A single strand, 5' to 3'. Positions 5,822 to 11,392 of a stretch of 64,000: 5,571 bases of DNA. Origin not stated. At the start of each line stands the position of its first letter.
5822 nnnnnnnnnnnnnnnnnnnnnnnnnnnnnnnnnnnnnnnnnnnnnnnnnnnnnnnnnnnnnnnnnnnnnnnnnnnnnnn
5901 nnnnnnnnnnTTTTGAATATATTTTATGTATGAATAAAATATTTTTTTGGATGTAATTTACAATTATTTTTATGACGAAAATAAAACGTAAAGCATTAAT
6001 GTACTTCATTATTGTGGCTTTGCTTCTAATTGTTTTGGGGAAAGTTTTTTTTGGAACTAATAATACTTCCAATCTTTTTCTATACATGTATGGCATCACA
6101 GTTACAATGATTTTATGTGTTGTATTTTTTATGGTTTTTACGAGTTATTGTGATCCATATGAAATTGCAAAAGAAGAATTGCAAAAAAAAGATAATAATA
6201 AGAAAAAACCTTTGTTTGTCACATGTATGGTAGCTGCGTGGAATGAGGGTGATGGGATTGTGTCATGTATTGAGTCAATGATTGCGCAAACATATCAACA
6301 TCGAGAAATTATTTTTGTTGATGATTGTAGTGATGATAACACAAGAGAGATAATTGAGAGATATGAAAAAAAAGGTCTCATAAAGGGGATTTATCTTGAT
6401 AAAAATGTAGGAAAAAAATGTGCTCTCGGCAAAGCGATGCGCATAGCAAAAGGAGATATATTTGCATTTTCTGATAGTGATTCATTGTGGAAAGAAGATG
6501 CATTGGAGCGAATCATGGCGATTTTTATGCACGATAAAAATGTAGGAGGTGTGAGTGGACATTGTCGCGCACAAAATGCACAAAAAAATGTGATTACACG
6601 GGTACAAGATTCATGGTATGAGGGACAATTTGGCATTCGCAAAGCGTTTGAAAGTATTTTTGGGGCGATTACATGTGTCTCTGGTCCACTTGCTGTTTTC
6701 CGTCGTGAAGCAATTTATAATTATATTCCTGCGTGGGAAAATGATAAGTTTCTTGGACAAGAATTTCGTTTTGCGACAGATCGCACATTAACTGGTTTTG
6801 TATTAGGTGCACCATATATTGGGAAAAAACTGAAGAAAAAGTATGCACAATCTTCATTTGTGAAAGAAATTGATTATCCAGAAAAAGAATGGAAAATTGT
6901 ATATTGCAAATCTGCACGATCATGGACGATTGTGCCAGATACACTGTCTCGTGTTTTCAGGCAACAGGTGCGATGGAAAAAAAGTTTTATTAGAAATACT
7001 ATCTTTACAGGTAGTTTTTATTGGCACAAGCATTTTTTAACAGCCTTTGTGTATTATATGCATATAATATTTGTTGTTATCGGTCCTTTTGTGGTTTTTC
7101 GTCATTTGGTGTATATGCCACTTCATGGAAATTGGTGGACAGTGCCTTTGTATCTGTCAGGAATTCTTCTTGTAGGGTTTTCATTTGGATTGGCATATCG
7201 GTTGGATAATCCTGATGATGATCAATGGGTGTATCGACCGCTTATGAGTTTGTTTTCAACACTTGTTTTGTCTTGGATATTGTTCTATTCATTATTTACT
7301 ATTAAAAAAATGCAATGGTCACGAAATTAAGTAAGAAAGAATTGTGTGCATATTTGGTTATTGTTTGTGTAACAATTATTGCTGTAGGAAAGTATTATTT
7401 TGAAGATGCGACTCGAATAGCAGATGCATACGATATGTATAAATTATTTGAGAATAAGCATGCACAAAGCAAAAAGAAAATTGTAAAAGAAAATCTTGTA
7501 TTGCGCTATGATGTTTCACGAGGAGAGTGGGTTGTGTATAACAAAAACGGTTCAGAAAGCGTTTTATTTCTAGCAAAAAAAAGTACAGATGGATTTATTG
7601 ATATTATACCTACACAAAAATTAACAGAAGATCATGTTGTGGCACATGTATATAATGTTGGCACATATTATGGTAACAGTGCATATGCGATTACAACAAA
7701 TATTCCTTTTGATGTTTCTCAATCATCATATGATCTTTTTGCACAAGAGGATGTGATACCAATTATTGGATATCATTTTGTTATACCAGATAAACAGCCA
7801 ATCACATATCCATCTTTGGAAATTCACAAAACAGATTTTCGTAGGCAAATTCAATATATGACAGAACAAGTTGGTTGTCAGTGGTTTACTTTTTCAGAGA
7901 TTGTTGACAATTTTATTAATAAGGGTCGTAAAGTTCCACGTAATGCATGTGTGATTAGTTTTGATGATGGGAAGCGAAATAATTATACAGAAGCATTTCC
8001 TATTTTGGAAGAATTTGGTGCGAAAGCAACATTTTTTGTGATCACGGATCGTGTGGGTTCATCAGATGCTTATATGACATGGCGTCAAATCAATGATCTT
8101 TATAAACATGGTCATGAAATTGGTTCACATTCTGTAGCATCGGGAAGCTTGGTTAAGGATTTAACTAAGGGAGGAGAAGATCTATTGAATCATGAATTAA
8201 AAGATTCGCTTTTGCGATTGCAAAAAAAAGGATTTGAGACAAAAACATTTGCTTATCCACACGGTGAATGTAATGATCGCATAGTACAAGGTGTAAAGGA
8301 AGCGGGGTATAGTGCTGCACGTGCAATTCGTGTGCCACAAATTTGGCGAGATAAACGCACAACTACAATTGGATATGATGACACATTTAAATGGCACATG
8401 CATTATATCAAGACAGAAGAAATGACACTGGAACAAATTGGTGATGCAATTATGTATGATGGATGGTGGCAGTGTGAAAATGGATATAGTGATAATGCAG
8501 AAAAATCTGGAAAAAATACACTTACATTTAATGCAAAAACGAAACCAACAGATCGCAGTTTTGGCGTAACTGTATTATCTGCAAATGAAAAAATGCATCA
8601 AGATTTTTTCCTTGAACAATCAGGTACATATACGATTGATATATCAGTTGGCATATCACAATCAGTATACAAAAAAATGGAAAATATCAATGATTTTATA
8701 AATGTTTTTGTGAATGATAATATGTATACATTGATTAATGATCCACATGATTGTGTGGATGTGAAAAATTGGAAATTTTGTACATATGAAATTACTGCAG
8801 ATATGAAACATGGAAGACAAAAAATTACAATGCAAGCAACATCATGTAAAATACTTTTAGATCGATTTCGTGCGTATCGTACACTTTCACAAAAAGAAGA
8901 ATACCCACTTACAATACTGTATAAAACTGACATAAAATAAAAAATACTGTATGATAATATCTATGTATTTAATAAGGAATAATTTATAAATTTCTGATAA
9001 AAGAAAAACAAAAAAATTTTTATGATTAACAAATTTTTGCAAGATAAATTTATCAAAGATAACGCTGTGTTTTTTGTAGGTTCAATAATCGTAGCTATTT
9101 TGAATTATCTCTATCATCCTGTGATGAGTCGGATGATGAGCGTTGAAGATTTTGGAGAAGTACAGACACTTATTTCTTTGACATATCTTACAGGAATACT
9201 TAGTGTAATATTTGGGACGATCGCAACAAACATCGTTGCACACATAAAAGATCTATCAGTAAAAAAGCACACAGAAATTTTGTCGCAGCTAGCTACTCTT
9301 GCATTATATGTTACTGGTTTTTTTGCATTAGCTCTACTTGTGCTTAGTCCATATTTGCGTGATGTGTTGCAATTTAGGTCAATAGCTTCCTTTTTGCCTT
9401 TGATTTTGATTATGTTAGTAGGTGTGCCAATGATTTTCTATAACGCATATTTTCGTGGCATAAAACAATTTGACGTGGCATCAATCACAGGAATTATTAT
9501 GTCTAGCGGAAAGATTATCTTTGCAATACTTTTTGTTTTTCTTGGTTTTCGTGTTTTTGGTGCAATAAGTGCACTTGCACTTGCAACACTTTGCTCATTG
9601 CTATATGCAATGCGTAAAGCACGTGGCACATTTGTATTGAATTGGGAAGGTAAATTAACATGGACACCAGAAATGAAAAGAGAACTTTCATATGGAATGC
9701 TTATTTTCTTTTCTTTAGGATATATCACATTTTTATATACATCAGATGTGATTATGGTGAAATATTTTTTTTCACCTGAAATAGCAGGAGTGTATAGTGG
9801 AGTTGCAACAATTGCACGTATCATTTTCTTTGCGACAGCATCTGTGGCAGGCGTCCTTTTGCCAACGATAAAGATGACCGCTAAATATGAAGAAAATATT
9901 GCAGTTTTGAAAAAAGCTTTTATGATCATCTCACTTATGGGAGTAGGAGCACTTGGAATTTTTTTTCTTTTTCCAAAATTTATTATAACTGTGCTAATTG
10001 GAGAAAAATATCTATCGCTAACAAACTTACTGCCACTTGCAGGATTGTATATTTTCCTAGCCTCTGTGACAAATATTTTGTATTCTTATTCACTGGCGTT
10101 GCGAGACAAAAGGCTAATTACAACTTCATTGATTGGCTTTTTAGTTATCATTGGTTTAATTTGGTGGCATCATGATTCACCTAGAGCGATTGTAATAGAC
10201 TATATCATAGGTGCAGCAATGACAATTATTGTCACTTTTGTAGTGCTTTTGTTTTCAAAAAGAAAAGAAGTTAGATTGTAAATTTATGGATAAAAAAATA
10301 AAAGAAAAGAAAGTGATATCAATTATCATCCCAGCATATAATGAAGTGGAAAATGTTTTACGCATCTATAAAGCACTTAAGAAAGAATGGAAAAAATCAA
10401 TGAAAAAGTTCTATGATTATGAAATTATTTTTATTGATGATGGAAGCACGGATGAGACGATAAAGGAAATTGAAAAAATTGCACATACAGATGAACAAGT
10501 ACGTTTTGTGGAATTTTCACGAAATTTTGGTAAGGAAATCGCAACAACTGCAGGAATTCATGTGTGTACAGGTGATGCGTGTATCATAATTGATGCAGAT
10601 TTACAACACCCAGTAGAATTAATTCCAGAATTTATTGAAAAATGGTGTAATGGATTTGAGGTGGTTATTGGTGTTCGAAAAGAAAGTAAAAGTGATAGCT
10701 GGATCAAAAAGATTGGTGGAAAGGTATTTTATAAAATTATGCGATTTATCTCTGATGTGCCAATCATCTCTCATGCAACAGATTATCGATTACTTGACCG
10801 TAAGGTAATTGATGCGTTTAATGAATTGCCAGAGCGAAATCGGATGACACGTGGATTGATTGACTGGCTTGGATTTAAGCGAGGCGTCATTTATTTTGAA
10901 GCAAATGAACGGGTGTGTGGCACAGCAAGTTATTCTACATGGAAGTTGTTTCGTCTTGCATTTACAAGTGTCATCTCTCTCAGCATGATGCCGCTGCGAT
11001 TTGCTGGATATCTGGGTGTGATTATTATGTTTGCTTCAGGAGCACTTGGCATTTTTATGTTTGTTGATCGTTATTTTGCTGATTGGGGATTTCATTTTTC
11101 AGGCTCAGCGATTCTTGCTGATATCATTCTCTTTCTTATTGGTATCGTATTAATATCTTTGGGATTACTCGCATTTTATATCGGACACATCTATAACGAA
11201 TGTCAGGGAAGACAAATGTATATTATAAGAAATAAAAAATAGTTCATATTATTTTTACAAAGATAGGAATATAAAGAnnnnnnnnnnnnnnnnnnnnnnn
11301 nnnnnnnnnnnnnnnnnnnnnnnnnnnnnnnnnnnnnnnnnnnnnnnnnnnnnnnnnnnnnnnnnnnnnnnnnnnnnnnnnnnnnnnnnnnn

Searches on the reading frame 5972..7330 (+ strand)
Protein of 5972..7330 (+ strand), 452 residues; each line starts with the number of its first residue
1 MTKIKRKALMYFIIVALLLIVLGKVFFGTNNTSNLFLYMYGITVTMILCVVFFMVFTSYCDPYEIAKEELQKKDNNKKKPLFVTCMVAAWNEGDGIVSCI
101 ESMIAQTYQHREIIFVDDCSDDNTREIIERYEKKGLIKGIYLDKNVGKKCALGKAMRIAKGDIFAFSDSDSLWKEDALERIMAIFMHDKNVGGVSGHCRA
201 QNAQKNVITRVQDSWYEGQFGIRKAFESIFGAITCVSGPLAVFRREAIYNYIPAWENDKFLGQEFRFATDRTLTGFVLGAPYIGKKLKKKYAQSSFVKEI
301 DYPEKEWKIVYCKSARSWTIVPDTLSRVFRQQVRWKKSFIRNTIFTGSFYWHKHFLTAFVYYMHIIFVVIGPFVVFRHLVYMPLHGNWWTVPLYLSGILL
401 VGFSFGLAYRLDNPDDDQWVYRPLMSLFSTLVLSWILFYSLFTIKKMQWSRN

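Call 3: search_protein_families(library=pfam, proteins=[window:5972-7330:+], max_evalue=0.01)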
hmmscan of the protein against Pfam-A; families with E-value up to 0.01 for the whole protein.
window:5972-7330:+ (452 aa): 7 families
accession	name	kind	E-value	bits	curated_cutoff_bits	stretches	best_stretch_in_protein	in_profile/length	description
PF00535.33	Glycos_transf_2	-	2.7e-30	106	23.3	1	86-249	3-165/168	Glycosyl transferase family 2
PF13641.12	Glyco_tranf_2_3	-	8.1e-19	69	27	1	83-252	3-175/230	Glycosyltransferase like family 2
PF03142.21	Chitin_synth_2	-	1.9e-16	60.3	27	1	167-408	208-445/527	Chitin synthase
PF13632.12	Glyco_trans_2_3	-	1.4e-07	32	27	1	167-395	5-190/198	Glycosyl transferase family group 2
PF13506.12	Glyco_transf_21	-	2.4e-07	30.8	21.7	1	148-248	18-114/174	Glycosyl transferase family 21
PF10111.15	Glyco_tranf_2_2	-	0.00069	19.6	27.3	1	105-185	21-106/276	Glycosyltransferase like family 2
PF05814.16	Ac76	-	0.0033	17.8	22.5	1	10-78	1-63/83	Orf76 (Ac76)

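Call 20: search_protein_families(library=ncbifam, proteins=[window:5972-7330:+], max_evalue=0.001)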
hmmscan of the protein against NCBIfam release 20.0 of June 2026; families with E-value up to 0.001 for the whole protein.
window:5972-7330:+ (452 aa): 22 families
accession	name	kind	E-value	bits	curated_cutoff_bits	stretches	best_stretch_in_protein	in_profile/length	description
TIGR03937.1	PgaC_IcaA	equivalog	4e-40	138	422.3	2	36-258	4-221/407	poly-beta-1,6-N-acetyl-D-glucosamine synthase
TIGR04242.1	nodulat_NodC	equivalog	1.8e-37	129.3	550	2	42-282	11-252/395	chitooligosaccharide synthase NodC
NF047683.1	TeichurnBiosyTuaG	equivalog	6.3e-22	78.4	400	1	82-190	7-115/252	teichuronic acid biosynthesis protein TuaG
TIGR03111.1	glyc2_xrt_Gpos1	hypoth_equivalog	2.3e-15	56.3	363.95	1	61-249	28-228/439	TIGR03111 family XrtG-associated glycosyltransferase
NF007482.0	PRK10073.1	equivalog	8.8e-15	54.5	423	1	83-189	8-114/334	glycosyltransferase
TIGR03965.1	mycofact_glyco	equivalog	9.7e-13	47.8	280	1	80-248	73-241/467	mycofactocin biosynthesis glycosyltransferase MftF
NF053739.1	GlytfEpsEBac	equivalog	1.1e-10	41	450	1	85-185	5-107/265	glycosyltransferase EpsE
NF041394.1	GtaseAglG_Halo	equivalog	3.9e-10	39.5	440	1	90-198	12-119/304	glucosyl-dolichyl phosphate glucuronosyltransferase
TIGR04283.1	glyco_like_mftF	equivalog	8.8e-09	35.3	182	1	86-193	4-105/221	TIGR04283 family arsenosugar biosynthesis glycosyltransferase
NF041875.1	EPS_EpsD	equivalog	2.6e-08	33.6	370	1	86-189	4-108/325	exopolysaccharide biosynthesis glycosyltransferase EpsD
NF038302.1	EPS_HpsE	equivalog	3.6e-08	32.7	300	1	84-201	4-127/307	hormogonium polysaccharide biosynthesis glycosyltransferase HpsE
NF007453.0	PRK10018.1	equivalog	1.9e-07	31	382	1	78-182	4-108/280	colanic acid biosynthesis glycosyltransferase WcaA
TIGR03469.1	HpnB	hypoth_equivalog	2.1e-07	30.3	379.25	1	50-183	10-158/386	hopene-associated glycosyltransferase HpnB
NF045692.1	OglycostaseCruG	equivalog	2.1e-07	30.2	600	1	65-135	25-95/386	2'-O-glycosyltransferase CruG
TIGR04017.1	WcaA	equivalog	4.4e-07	29.8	495.75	1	78-181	3-106/279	colanic acid biosynthesis glycosyltransferase WcaA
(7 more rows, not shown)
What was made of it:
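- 5972..7330 (+): Second membrane GT2 synthase, of NodC / PgaC / chitin-synthase type. It is an accessory neighbour seen in only some relatives. Calls 3, 20.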

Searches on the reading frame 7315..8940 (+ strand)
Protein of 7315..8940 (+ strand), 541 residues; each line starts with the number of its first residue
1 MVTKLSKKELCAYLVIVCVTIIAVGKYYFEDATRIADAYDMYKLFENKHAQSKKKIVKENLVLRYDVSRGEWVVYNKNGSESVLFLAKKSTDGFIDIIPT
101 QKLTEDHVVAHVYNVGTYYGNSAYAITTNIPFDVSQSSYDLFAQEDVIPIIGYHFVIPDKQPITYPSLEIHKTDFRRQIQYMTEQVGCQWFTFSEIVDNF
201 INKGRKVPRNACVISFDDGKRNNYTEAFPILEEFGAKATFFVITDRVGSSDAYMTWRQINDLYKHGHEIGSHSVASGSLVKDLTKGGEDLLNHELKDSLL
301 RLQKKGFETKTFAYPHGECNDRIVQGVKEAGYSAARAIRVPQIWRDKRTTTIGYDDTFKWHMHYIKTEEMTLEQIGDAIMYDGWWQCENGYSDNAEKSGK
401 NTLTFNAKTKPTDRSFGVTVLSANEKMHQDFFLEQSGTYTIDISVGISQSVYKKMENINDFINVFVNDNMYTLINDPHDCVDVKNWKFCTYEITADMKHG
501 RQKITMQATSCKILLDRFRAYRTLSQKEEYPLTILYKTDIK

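Call 3: search_protein_families(library=pfam, proteins=[window:7315-8940:+], max_evalue=0.01)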
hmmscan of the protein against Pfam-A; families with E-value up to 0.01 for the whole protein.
window:7315-8940:+ (541 aa): 1 family
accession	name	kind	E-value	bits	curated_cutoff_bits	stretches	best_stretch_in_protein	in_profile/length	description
PF01522.26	Polysacc_deac_1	-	2.6e-21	76.3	23.1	1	206-334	3-123/124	Polysaccharide deacetylase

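Call 20: search_protein_families(library=ncbifam, proteins=[window:7315-8940:+], max_evalue=0.001)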
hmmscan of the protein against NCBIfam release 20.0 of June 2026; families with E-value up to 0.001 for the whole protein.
window:7315-8940:+ (541 aa): 7 families
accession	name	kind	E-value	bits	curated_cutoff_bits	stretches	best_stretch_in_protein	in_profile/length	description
TIGR03933.1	PIA_icaB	equivalog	2.4e-15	56.7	248.35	1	169-333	34-205/245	intercellular adhesin biosynthesis polysaccharide N-deacetylase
TIGR03938.2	deacetyl_PgaB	equivalog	2e-11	42.9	321.9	1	150-275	5-144/621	poly-beta-1,6-N-acetyl-D-glucosamine N-deacetylase PgaB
TIGR02764.1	spore_ybaN_pdaB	equivalog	3.7e-11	43.1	237.4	1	213-336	9-125/191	polysaccharide deacetylase family sporulation protein PdaB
NF011177.0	PRK14582.1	equivalog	2.6e-06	26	923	1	151-241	52-138/671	poly-beta-1,6-N-acetyl-D-glucosamine N-deacetylase PgaB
NF050820.1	PolSacchBiosHfsH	equivalog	3.9e-05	23.4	400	1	208-322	32-146/249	oligosaccharide deacetylase HfsH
TIGR04243.1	nodulat_NodB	equivalog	6.8e-05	22.4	240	1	212-344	4-130/197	chitooligosaccharide deacetylase NodB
NF045822.1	PgAcgDacpgdA2_Bac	equivalog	0.00036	19.9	400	1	179-276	45-131/274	peptidoglycan-N-acetylglucosamine deacetylase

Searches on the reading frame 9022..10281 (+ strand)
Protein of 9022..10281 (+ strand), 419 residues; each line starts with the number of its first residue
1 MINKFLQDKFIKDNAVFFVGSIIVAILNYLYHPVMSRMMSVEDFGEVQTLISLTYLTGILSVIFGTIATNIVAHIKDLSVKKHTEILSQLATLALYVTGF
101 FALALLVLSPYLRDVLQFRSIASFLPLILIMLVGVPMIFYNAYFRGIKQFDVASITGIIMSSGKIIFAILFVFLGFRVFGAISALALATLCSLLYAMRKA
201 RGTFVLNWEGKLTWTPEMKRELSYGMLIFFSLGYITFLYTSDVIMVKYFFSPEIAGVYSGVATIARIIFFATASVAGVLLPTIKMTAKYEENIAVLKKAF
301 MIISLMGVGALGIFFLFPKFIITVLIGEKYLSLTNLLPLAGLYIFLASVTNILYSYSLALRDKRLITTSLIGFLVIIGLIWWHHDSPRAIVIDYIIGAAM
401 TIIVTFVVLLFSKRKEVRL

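Call 7: search_protein_families(library=pfam, proteins=[window:9022-10281:+], max_evalue=0.001)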
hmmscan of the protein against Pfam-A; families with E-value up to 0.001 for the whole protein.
window:9022-10281:+ (419 aa): 1 family
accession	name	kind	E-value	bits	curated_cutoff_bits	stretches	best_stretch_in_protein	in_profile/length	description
PF01943.22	Polysacc_synt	-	2.7e-18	66.8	28.2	1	12-285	3-272/274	Polysaccharide biosynthesis protein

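Call 40: search_protein_families(library=ncbifam, proteins=[window:9022-10281:+], max_evalue=0.001)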
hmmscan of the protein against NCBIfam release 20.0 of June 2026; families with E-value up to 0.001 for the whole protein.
window:9022-10281:+ (419 aa): 0 families

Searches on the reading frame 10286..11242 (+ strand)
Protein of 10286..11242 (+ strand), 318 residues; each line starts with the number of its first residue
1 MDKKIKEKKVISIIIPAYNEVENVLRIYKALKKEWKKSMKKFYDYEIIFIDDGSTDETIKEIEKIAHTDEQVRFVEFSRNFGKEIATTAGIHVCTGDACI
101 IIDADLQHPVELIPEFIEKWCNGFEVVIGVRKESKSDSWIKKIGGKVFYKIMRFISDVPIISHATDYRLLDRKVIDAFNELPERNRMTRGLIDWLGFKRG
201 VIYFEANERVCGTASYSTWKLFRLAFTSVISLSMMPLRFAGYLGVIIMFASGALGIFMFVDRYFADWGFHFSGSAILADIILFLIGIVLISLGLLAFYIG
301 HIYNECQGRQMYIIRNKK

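Call 7: search_protein_families(library=pfam, proteins=[window:10286-11242:+], max_evalue=0.001)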
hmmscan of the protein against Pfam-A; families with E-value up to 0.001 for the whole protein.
window:10286-11242:+ (318 aa): 2 families
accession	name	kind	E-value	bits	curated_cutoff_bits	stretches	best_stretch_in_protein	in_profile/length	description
PF00535.33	Glycos_transf_2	-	5.2e-32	111.5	23.3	1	12-175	1-164/168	Glycosyl transferase family 2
PF10111.15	Glyco_tranf_2_2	-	4.7e-07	30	27.3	1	12-105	1-91/276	Glycosyltransferase like family 2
